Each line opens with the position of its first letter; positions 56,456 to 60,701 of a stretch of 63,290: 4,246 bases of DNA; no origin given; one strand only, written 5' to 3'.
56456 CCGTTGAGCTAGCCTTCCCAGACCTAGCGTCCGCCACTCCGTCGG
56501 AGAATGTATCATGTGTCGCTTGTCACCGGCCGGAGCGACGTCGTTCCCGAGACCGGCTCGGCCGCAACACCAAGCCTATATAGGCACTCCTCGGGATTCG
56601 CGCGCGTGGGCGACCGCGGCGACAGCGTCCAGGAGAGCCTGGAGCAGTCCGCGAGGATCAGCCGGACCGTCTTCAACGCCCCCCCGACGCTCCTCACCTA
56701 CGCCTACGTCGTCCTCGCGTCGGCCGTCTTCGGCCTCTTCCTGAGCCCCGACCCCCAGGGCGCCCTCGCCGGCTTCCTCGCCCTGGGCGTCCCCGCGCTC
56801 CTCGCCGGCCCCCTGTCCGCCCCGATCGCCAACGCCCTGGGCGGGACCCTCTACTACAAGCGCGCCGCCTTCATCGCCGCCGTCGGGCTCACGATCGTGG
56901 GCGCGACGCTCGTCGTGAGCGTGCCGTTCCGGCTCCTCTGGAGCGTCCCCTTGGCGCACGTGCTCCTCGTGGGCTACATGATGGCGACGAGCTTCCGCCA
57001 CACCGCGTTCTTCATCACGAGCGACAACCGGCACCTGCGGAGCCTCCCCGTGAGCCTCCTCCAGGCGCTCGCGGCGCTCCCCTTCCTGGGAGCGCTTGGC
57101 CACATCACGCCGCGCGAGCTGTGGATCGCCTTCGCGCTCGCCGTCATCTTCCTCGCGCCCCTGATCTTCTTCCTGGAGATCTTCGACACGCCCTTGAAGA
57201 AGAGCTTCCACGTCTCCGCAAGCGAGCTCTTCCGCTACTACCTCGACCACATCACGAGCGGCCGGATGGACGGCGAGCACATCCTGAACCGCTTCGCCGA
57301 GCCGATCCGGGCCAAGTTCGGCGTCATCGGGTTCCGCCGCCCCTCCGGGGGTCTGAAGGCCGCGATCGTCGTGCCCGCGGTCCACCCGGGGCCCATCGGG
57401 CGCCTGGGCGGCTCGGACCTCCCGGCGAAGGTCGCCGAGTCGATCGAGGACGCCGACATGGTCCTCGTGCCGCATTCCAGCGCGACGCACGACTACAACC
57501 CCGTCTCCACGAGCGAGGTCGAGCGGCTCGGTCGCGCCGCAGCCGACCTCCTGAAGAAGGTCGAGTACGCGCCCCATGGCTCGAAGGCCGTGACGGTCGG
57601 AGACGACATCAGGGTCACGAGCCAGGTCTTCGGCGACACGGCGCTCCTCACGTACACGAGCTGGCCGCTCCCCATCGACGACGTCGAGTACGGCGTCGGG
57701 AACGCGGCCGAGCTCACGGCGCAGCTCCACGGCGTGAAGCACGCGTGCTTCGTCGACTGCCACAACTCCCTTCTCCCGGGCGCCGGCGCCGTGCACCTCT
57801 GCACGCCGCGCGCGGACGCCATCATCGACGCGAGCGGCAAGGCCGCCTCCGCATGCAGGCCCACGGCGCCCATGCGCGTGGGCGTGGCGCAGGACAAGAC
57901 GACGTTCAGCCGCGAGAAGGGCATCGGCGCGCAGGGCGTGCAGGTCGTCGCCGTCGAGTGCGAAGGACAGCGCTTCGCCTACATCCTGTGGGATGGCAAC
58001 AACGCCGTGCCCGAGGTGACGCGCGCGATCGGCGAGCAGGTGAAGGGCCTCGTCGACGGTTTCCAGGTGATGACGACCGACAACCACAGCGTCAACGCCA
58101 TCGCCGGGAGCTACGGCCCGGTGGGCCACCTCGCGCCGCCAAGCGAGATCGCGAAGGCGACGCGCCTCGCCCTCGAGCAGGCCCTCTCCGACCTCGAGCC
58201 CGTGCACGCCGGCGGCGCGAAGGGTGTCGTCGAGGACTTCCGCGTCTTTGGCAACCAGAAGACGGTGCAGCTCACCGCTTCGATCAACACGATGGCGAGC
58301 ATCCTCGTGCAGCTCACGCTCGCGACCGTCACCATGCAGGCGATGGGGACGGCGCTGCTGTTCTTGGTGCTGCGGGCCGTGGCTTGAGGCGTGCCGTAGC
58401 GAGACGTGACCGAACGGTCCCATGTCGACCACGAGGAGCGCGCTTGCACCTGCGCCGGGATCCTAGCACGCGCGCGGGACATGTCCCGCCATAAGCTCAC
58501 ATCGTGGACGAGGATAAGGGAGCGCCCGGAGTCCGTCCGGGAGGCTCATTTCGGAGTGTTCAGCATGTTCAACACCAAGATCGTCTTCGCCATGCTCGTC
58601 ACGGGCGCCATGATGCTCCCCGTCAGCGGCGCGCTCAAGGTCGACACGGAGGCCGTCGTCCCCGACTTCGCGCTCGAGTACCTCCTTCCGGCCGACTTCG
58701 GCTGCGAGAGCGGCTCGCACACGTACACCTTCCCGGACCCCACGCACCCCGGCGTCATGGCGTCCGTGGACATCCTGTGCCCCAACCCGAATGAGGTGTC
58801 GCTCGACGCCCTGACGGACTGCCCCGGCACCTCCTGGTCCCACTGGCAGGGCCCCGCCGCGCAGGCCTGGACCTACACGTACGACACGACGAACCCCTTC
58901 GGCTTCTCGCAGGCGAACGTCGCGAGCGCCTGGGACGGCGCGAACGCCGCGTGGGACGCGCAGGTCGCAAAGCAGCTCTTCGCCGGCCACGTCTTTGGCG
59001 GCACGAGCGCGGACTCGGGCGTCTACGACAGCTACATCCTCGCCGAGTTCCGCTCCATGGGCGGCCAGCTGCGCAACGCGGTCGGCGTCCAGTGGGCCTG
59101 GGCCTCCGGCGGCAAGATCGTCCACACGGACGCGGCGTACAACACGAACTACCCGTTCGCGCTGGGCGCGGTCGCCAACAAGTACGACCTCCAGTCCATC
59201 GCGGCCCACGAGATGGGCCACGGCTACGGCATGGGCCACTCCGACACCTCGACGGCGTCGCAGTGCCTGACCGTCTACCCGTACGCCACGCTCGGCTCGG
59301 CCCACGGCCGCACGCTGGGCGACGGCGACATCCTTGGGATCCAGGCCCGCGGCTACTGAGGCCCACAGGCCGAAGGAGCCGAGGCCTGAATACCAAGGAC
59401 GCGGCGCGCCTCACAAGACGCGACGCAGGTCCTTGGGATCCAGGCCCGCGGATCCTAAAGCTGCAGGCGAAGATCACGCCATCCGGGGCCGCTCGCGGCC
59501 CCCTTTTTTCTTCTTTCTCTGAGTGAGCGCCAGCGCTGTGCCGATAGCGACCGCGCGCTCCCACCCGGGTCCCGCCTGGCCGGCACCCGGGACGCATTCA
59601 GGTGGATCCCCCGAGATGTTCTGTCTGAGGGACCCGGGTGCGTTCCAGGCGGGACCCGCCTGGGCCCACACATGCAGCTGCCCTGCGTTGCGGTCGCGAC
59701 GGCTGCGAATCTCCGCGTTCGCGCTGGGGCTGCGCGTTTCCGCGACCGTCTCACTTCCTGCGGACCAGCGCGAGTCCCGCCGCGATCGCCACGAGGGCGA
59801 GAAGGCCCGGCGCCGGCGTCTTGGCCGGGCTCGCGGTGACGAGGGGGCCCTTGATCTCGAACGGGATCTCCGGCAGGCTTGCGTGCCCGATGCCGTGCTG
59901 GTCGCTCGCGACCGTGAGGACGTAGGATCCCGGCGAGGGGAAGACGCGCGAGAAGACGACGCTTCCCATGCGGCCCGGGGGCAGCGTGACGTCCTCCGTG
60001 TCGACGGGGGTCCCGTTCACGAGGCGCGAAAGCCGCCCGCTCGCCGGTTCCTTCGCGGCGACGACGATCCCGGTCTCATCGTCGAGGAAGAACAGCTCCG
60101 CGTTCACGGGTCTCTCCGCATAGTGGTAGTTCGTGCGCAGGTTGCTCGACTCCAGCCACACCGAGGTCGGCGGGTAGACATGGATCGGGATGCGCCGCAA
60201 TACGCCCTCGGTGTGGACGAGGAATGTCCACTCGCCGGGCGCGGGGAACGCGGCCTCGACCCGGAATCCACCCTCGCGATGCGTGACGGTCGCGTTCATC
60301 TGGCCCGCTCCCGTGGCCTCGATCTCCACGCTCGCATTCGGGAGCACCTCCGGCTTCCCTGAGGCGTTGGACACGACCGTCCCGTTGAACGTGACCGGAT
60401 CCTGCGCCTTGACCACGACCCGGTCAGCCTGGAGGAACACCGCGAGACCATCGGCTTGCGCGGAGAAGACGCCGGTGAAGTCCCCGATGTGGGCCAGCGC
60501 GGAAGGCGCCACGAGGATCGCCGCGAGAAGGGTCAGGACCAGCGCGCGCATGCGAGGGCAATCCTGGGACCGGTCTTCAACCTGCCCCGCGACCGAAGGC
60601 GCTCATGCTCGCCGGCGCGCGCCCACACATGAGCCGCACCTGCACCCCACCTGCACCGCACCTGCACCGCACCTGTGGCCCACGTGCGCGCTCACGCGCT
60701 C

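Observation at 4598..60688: Dispersed, oriented intergenic repeat family made of helically phased CAC(G/C)TG units closed by a conserved terminal module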

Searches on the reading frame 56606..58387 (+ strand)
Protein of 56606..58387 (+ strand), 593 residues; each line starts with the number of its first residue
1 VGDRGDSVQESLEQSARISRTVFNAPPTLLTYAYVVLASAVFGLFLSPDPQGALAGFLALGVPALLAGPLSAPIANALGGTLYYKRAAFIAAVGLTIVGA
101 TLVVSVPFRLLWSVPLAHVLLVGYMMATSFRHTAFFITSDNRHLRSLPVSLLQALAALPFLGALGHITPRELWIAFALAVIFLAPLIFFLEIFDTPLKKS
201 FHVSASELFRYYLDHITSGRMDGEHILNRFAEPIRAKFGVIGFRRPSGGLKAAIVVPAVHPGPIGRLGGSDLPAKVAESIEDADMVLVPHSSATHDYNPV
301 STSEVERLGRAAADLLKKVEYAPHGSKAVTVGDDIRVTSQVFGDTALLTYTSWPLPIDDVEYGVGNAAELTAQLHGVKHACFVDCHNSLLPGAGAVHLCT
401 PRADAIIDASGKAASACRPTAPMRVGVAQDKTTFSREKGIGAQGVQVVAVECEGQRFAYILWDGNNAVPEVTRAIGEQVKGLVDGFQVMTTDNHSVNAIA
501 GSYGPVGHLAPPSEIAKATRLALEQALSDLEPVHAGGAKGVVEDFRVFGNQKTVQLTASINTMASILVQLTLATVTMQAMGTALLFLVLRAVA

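Call 18: search_protein_families(library=pfam, proteins=[window:56606-58387:+])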
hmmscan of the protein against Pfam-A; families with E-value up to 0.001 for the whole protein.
window:56606-58387:+ (593 aa): 1 family
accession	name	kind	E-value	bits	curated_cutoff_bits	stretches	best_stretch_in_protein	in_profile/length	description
PF09843.14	DUF2070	-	8e-126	421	30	1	17-577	3-556/561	Predicted membrane protein (DUF2070)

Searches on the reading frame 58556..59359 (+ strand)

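Call 18: search_protein_families(library=pfam, proteins=[window:58556-59359:+])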
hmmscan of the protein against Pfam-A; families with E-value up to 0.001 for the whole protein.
window:58556-59359:+ (267 aa): 2 families
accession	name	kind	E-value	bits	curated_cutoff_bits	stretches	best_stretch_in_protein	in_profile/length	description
PF00413.30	Peptidase_M10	-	6.2e-07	29.9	24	1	189-263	84-155/159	Matrixin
PF10462.15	Peptidase_M66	-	0.00016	21.2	20.6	1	204-248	184-230/306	Peptidase M66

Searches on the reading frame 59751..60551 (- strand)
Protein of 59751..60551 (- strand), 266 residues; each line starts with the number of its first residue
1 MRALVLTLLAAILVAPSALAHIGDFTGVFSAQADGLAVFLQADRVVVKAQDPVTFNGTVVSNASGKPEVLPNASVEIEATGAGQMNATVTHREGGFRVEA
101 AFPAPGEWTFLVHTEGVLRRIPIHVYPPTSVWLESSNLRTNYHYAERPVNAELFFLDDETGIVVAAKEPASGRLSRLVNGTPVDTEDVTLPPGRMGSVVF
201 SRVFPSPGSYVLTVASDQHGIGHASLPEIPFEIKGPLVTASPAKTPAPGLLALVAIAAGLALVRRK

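Call 47: search_protein_families(library=pfam, proteins=[window:59751-60551:-], max_evalue=0.01)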
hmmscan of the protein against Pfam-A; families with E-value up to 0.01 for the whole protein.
window:59751-60551:- (266 aa): 2 families
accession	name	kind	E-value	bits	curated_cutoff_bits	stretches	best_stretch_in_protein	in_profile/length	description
PF13620.12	CarboxypepD_reg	-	6.3e-06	26.9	32.3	1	55-116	2-58/82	Carboxypeptidase regulatory-like domain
PF13115.11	YtkA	-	0.00044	21.3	25.9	1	31-113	2-85/85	YtkA-like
